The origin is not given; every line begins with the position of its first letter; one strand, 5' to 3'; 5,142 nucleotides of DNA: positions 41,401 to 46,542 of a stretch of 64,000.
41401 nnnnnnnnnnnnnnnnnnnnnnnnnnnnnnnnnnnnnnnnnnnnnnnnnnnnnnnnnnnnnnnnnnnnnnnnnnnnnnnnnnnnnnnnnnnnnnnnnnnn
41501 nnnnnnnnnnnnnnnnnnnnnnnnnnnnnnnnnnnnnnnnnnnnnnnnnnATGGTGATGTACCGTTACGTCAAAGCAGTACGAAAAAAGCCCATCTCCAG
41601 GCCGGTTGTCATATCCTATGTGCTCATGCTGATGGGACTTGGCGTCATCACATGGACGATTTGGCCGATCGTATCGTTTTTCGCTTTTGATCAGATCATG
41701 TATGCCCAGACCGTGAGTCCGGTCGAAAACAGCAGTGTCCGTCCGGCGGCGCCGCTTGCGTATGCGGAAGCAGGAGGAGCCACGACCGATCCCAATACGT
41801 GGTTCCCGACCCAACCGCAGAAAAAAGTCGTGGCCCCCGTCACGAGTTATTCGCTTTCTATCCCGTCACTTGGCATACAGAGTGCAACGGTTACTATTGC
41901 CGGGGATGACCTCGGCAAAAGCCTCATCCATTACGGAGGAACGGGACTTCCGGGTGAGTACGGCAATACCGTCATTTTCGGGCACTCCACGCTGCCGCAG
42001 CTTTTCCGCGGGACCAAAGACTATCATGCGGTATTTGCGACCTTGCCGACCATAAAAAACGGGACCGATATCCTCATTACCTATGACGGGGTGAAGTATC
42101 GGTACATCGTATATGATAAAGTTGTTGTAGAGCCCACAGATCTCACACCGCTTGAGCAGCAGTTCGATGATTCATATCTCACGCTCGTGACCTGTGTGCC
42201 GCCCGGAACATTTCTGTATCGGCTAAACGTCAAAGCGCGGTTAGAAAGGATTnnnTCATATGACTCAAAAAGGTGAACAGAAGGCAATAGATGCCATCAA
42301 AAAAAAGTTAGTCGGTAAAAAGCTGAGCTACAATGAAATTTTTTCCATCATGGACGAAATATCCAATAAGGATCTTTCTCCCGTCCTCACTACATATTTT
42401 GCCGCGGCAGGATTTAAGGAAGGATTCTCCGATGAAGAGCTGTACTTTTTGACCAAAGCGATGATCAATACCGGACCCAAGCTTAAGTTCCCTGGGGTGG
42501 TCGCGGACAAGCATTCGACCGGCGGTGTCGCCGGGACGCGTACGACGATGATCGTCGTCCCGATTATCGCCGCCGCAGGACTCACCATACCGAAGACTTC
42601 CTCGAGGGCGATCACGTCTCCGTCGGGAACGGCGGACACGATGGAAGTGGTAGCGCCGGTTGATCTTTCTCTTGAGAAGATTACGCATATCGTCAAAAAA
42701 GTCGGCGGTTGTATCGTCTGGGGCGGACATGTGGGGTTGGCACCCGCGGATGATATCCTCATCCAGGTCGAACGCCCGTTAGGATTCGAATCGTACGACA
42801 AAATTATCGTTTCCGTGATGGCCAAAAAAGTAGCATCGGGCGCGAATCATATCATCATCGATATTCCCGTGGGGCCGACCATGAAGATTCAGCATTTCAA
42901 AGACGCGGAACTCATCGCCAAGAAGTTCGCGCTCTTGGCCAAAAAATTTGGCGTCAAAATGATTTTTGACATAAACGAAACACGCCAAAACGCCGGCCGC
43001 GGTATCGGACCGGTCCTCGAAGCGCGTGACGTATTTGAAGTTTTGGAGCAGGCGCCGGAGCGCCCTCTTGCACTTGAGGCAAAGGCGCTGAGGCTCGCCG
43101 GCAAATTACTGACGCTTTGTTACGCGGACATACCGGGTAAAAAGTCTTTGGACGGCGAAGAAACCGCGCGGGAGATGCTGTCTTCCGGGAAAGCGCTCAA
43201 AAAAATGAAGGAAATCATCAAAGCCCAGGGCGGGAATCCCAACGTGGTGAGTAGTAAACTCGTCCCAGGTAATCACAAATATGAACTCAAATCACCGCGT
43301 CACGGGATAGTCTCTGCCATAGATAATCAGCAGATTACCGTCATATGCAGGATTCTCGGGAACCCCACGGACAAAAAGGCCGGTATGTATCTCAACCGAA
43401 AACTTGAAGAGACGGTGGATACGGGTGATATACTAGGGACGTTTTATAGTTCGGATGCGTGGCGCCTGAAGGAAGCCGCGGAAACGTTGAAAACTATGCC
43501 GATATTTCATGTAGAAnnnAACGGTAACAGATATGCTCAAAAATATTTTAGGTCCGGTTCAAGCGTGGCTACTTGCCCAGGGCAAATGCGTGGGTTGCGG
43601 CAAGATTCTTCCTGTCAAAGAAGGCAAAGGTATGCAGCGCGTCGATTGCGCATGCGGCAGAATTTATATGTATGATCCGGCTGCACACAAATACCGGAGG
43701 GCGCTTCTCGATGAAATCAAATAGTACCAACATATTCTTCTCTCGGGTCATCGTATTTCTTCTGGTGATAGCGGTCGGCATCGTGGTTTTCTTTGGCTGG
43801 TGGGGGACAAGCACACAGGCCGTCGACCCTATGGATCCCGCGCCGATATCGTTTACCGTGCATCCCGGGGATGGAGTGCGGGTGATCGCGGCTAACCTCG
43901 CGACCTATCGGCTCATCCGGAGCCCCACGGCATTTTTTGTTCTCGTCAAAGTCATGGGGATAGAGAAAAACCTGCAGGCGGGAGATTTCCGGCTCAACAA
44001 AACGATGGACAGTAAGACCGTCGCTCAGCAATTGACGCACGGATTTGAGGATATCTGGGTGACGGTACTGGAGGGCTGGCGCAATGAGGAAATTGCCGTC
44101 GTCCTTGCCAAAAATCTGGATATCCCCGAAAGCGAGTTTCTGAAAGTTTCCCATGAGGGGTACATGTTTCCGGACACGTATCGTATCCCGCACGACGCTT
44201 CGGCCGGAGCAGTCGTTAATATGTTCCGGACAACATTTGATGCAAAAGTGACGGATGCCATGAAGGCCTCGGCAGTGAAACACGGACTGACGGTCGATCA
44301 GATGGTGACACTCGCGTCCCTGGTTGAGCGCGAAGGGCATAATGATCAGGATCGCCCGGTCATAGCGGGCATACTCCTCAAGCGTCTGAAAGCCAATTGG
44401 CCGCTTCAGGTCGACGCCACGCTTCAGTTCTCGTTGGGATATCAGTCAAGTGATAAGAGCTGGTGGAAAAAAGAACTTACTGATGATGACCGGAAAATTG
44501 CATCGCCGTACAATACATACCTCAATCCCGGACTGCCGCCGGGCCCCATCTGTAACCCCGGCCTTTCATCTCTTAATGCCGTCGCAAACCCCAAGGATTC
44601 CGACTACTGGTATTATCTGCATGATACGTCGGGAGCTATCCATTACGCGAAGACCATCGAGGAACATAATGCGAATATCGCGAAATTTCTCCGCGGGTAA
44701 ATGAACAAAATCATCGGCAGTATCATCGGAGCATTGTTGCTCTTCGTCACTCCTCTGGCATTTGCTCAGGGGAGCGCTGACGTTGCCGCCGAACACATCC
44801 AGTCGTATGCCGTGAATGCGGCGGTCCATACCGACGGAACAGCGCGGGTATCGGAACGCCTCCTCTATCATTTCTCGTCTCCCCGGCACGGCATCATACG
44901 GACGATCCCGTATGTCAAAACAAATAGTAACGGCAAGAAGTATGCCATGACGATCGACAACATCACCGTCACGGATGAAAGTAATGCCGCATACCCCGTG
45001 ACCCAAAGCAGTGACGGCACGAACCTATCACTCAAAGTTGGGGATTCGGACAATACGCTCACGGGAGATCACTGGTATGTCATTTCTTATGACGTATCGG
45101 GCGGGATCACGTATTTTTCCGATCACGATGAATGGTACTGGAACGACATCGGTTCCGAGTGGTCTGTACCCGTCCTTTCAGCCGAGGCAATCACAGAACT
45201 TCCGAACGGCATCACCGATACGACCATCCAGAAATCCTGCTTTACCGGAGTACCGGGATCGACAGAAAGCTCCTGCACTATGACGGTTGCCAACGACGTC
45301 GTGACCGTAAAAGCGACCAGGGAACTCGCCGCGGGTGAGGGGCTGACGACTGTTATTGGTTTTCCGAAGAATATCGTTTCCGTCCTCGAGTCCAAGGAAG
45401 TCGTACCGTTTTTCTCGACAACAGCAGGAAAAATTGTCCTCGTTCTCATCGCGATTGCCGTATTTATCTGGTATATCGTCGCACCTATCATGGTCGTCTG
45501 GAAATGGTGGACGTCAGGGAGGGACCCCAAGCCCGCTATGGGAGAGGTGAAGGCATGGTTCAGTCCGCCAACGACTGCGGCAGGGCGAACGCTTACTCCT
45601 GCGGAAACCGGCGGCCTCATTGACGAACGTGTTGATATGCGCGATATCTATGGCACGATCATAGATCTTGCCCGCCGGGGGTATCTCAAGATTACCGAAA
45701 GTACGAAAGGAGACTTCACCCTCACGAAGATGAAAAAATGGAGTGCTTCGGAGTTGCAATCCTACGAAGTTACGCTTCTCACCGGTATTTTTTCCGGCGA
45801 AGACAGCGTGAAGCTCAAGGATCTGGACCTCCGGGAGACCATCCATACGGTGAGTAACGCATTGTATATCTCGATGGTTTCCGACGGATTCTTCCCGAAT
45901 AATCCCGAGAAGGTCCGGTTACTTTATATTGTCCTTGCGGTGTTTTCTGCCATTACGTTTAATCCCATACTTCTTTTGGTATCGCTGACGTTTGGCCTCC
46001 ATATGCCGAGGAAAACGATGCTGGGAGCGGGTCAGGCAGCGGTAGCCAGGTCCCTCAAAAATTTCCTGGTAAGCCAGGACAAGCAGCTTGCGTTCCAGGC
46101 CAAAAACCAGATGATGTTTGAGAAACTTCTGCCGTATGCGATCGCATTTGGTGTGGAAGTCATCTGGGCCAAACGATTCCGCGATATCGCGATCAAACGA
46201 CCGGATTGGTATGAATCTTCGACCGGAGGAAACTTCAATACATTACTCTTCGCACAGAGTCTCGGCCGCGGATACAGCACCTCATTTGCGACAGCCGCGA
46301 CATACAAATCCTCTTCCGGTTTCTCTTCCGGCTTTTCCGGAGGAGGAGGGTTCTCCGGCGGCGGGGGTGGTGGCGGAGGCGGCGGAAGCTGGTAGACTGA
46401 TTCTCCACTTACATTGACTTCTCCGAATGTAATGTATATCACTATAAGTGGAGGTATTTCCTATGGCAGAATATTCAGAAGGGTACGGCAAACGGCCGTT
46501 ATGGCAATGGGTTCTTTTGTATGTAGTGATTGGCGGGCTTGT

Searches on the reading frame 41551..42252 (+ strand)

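Call 49: search_protein_families(library=pfam, proteins=[window:41551-42252:+], max_evalue=0.001)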
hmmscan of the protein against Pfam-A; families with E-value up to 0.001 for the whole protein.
window:41551-42252:+ (234 aa): 1 family
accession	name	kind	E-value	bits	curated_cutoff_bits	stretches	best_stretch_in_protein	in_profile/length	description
PF04203.18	Sortase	-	5.1e-20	71.9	26.6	1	102-231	1-124/125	Sortase domain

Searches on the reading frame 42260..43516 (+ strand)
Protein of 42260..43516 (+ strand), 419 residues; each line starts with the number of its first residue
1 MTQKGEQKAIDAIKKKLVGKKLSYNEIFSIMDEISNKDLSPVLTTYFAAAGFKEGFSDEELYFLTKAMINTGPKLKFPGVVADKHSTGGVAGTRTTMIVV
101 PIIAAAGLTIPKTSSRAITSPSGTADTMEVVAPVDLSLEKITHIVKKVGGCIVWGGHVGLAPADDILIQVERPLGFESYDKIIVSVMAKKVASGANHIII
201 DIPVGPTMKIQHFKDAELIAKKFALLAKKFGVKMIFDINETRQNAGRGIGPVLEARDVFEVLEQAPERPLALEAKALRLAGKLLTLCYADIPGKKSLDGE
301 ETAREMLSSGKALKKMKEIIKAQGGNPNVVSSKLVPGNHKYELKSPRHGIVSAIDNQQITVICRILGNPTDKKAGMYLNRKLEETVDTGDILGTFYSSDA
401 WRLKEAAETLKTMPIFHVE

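Call 49: search_protein_families(library=pfam, proteins=[window:42260-43516:+], max_evalue=0.001)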
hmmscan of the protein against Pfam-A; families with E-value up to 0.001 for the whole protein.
window:42260-43516:+ (419 aa): 3 families
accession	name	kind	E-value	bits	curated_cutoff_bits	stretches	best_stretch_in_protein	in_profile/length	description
PF00591.27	Glycos_transf_3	-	4.1e-14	53.3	27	1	81-313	4-253/253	Glycosyl transferase family, a/b domain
PF02885.22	Glycos_trans_3N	-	1.2e-09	38.2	26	1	11-72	2-63/63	Glycosyl transferase family, helical bundle domain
PF07831.19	PYNP_C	-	7.1e-09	35.6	27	1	351-412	2-70/75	Pyrimidine nucleoside phosphorylase C-terminal domain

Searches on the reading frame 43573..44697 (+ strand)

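Call 49: search_protein_families(library=pfam, proteins=[window:43573-44697:+], max_evalue=0.001)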
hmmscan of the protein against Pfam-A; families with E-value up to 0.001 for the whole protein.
window:43573-44697:+ (375 aa): 1 family
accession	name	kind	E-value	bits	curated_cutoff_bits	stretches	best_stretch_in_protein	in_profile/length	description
PF02618.21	YceG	-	2e-76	257.6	32.4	1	94-371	1-275/275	YceG-like family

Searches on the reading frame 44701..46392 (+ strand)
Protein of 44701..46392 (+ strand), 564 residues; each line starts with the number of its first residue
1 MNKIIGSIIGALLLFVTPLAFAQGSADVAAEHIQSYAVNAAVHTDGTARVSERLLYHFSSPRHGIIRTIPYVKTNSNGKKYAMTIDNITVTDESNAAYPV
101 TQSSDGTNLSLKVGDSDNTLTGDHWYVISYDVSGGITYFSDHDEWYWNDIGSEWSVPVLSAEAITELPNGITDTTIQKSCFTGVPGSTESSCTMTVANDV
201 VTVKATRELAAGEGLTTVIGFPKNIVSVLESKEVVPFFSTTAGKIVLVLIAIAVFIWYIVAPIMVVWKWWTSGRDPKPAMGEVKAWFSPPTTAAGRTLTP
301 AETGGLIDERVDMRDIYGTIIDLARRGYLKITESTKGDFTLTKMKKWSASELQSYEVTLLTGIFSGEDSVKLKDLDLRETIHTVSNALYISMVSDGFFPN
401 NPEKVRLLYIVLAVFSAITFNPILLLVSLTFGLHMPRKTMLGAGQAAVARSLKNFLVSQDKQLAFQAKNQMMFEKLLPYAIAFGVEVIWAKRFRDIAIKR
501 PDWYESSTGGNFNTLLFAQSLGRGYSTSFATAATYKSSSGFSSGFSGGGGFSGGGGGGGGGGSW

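Call 9: search_protein_families(library=pfam, proteins=[window:44701-46392:+], max_evalue=0.00001)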
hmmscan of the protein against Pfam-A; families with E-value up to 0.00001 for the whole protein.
window:44701-46392:+ (564 aa): 2 families
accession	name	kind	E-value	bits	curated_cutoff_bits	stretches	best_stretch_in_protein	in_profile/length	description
PF09972.14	DUF2207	-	1.2e-29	104.1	24.4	1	33-221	2-172/172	Predicted membrane protein (DUF2207) N-terminal domain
PF20990.2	DUF2207_C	-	2e-18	67.4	33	1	298-493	12-247/247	Predicted membrane protein (DUF2207) C-terminal domain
